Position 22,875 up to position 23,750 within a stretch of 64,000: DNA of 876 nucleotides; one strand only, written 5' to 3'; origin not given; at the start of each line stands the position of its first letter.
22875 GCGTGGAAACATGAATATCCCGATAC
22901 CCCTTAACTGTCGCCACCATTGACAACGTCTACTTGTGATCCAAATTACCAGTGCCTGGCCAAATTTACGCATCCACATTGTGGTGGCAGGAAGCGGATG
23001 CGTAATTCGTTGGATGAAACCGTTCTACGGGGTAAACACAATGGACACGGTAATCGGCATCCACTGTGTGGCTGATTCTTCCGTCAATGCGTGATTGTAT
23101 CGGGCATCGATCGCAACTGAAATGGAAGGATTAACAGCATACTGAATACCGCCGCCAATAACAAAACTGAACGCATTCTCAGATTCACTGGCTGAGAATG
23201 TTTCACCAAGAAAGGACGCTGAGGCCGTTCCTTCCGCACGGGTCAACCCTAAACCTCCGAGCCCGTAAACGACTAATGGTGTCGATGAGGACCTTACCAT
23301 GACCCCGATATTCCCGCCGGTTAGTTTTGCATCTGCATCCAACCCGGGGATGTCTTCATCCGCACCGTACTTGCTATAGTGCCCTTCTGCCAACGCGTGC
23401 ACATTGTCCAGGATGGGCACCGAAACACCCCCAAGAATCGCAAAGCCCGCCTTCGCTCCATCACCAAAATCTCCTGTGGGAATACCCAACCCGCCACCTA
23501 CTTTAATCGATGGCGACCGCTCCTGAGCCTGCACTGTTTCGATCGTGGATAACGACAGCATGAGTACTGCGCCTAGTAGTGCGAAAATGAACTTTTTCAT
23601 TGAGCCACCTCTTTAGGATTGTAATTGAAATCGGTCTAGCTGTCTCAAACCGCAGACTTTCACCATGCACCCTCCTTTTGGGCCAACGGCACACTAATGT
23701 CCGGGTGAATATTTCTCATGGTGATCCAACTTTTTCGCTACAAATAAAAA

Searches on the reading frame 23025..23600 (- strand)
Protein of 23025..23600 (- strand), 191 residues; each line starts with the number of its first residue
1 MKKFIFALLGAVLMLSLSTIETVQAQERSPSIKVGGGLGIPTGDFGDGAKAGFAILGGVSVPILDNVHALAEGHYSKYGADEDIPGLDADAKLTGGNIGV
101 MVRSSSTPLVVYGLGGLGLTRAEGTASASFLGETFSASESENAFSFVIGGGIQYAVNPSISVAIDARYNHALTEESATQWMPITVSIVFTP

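Call 48: search_protein_families(library=pfam, proteins=[window:23025-23600:-], max_evalue=0.001)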
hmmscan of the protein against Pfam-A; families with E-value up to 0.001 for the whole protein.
window:23025-23600:- (191 aa): 2 families
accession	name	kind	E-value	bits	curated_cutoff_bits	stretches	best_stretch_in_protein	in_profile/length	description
PF13505.12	OMP_b-brl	-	6.8e-15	56.1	28.7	1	11-171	2-155/175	Outer membrane protein beta-barrel domain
PF01389.23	OmpA_membrane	-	6.1e-05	23.3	21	1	109-178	91-158/180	OmpA-like transmembrane domain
